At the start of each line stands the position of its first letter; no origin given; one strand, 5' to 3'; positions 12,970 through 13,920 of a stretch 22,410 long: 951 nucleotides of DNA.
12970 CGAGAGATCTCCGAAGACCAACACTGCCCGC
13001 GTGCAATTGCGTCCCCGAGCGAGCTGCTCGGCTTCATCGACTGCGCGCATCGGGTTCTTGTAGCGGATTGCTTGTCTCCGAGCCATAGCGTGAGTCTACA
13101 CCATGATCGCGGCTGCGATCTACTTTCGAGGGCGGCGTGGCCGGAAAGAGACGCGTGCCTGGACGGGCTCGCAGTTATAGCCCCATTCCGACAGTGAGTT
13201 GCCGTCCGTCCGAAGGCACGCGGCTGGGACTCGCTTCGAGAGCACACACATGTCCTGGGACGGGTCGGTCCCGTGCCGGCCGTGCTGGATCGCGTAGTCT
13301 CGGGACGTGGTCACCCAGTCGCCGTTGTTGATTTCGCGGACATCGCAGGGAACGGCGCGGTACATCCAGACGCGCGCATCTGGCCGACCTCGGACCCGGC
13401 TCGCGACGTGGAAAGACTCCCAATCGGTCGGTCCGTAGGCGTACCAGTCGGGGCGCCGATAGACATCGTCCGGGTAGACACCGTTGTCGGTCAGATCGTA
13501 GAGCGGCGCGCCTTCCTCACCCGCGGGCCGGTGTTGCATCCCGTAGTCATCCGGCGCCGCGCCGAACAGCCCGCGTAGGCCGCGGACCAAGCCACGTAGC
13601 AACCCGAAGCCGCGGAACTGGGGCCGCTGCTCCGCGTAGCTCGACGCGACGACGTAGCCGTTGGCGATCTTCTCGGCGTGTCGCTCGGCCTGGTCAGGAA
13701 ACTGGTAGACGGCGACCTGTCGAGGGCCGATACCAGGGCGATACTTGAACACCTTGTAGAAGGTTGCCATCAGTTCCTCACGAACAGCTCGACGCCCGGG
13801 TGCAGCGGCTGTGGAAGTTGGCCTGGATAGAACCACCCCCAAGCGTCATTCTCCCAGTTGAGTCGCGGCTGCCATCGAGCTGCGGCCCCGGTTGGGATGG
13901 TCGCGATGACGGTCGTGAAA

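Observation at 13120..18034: Palindrome-controlled leftward operon enriched in NAD/nucleotide-metabolite enzymes, a candidate counter-defence island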

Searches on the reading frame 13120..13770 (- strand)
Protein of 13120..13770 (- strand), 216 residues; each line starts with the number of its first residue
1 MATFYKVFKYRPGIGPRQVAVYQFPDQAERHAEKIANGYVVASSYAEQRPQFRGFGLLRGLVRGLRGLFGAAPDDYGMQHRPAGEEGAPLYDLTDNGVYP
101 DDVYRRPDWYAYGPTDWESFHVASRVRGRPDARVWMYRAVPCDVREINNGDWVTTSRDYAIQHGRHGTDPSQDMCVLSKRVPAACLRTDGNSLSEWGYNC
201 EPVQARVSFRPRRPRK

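Call 11: search_protein_families(library=phrogs, max_evalue=0.01, proteins=[window:13120-13770:-])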
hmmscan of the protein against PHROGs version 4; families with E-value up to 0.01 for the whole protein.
window:13120-13770:- (216 aa): 1 family
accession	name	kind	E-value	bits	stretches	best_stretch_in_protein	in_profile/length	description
phrog_2579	-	DNA, RNA and nucleotide metabolism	4.4e-36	125.8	1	70-207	335-469/472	ParB C-terminal domain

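Call 12: search_protein_families(library=pfam, max_evalue=0.1, proteins=[window:13120-13770:-])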
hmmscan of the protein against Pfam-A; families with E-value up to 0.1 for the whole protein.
window:13120-13770:- (216 aa): 0 families

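Call 30: search_solved_structures(query=window:13120-13770:-, max_evalue=10, show_alignments=2)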
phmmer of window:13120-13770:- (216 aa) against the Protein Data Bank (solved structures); distinct sequences matched with E-value up to 10: 0.

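Call 36: find_homologous_proteins(query=window:13120-13770:-, max_evalue=0.001)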
Query window:13120-13770:- (216 aa): 25 proteins with E <= 0.001 among 408 candidates.
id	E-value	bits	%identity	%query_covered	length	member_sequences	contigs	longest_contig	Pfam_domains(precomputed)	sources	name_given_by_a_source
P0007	8.0e-149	511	100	100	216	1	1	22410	-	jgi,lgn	-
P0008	7.0e-53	197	67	57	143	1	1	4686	-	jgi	jgi:hypothetical protein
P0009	7.2e-52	194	58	69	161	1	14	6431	-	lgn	-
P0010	7.1e-51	191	63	63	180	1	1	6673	-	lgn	-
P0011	8.3e-51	191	60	64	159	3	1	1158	-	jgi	jgi:hypothetical protein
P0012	1.6e-49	186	56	70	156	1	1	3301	-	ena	-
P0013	2.8e-48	182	59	65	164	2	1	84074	-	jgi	jgi:hypothetical protein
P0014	3.9e-46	175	55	64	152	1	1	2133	-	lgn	-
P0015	2.5e-43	166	55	66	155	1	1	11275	-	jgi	-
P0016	3.1e-43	166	55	65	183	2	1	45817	-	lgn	-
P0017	1.6e-39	154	51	65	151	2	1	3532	-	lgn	-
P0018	1.0e-33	135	49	60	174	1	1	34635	-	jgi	-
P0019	7.6e-27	112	47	58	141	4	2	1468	-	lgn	-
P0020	3.0e-26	110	33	61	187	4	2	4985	-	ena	-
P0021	1.3e-25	108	42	71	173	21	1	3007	-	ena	-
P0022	2.2e-25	107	45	59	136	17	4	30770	-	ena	-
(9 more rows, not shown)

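Call 41: search_protein_families(library=pfam, alignment_id=A3, max_evalue=1)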
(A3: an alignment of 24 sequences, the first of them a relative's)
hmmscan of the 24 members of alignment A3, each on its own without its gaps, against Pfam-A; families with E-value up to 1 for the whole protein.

A. member 1, P0007 (216 aa): 0 families

B. families by the number of members that match (of 24 scanned): 7 families
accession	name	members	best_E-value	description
PF19663.4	DUF6166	2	0.1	Family of unknown function (DUF6166)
PF20603.3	Bact_hydrolase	2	0.1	Bacterial hydrolase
PF07847.18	PCO_ADO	1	0.03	PCO_ADO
PF21068.3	ATPgraspMvdD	1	0.064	MvdD pre-ATP grasp domain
PF03449.20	GreA_GreB_N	1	0.18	Transcription elongation factor, N-terminal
PF17872.7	AAA_lid_10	1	0.18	AAA lid domain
PF11990.13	DUF3487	1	0.19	Protein of unknown function (DUF3487)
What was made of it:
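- On ART superfamily, R-S-E clade (g11): No ART family appears among the Pfam hits of 24 members (call 41).
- Tried and rejected: Pfam scan of all 24 g11-family members: no ART family (call 41).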

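Call 52: predict_structure(alignment_id=A3)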
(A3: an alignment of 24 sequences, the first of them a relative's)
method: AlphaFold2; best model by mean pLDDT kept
length: 216 residues; sequences in the alignment: 24
mean_pLDDT: 82.3   pTM: 0.64
mean pLDDT of the five models: 82.3, 81.8, 81.3, 80.4, 78.2
residues with pLDDT >= 90: 124; 70-90: 43; 50-70: 17; < 50: 32
segments of 3 or more residues with pLDDT < 50: 48-72, 75-78
pLDDT, mean of each block of 10 residues (from residue 1): 77 82 82 64 51 40 42 50 89 93 95 95 98 98 97 97 94 97 97 95 98 80
secondary structure, 60 per line:
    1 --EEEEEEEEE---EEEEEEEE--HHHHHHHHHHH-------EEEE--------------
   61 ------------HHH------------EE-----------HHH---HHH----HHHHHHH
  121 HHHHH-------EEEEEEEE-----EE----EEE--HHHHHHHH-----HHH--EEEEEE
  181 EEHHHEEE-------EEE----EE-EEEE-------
elements in order: E3-11 E15-22 H25-35 E43-46 H114-125 E133-140 E152-154 H157-164 E175-182 E186-188 E196-198 E206-209
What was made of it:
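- On ART superfamily, R-S-E clade (g11): AF2 pLDDT above 90 for residues 80-216 (call 52). Assignment of these residues to strands comes from the model's secondary structure (call 52).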

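Call 66: find_encoding_contigs(protein=P0013, flank=7000, max_places=1)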
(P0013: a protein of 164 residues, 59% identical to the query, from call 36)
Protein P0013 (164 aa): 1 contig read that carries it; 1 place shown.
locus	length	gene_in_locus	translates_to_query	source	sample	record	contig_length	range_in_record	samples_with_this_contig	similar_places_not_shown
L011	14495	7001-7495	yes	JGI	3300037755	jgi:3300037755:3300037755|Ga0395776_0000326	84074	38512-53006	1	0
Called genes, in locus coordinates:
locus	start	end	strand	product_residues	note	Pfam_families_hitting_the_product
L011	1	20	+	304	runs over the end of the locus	-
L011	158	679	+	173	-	-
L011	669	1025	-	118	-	PF18905:DUF5661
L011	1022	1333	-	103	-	-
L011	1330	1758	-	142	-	-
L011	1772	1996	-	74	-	-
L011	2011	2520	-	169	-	-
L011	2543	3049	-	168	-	-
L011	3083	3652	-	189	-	-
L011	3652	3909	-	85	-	-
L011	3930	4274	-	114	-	-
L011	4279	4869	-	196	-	-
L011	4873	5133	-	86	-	-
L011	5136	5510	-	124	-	-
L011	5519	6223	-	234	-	PF01841:Transglut_core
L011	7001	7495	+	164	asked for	-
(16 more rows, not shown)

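Call 67: find_encoding_contigs(protein=P0016, flank=7000, max_places=1)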
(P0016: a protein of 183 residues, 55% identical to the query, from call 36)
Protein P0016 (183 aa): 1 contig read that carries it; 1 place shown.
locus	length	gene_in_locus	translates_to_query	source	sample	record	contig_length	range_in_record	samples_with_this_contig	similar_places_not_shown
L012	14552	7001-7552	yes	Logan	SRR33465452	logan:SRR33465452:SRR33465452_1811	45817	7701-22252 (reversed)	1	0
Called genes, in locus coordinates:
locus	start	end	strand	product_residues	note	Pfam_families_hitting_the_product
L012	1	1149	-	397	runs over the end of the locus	PF12705:PDDEXK_1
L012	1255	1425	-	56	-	-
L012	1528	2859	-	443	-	PF05272:VapE-like_dom, PF19263:DUF5906 (weak)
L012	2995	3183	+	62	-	-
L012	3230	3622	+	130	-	-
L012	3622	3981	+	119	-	-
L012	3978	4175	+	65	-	-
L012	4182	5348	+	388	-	-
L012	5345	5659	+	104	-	-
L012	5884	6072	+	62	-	-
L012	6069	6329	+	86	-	-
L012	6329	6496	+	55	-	-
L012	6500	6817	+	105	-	-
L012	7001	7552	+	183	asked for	-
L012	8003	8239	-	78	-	-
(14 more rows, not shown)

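Call 68: find_encoding_contigs(protein=P0022, flank=7000, max_places=1)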
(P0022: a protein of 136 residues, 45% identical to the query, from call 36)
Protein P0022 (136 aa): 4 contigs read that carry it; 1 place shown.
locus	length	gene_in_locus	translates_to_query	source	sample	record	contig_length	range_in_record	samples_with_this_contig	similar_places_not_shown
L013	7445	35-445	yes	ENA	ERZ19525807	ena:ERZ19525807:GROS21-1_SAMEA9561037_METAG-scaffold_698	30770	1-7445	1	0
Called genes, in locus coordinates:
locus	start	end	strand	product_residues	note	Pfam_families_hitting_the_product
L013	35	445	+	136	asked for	-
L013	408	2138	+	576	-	PF14284:PcfJ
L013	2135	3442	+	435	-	-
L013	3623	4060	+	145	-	-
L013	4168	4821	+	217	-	-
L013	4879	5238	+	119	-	-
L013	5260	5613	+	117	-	-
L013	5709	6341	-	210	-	-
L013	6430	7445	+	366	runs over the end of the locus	-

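Call 83: search_protein_families(library=padloc, max_evalue=0.01, proteins=[window:13120-13770:-])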
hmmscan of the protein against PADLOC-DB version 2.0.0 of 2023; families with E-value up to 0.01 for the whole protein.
window:13120-13770:- (216 aa): 0 families

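Call 96: search_solved_structures(query=A3, max_evalue=10, show_alignments=3)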
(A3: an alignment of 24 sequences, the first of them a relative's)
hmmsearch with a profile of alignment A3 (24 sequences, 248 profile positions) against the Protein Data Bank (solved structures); distinct sequences matched with E-value up to 10: 5.
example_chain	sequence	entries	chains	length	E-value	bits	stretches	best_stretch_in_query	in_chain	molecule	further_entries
1fnu_A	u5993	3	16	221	0.33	13.8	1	181-209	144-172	EXOTOXIN TYPE A PRECURSOR (ALLELE 1)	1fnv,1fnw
1ha5_A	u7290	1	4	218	0.38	13.6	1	181-209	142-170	STREPTOCOCCAL PYOGENIC EXOTOXIN A1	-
1l0x_B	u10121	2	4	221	0.38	13.6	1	181-209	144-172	Exotoxin type A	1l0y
1b1z_A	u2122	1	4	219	0.38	13.6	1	181-209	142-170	PROTEIN (TOXIN)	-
1uup_A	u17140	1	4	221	0.38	13.6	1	181-209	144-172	EXOTOXIN TYPE A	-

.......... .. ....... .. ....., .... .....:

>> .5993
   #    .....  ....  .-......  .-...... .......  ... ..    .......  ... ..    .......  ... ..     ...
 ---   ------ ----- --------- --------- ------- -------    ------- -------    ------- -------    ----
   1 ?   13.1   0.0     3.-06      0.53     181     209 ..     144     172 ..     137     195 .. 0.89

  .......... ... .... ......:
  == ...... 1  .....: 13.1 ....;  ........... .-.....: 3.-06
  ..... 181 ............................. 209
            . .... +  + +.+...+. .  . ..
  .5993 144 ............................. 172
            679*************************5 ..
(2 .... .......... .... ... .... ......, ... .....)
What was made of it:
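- On ART superfamily, R-S-E clade (g11): A profile search against PDB gives only chance hits (call 96).
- Closest known: R-S-E clade ARTs: cholera and pertussis toxins, and T4 Alt/ModA/ModB. Different: No sequence-level match to any ART model or PDB chain was found (calls 41, 96).
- No sequence-level match to a known ART was found (calls 41, 96).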
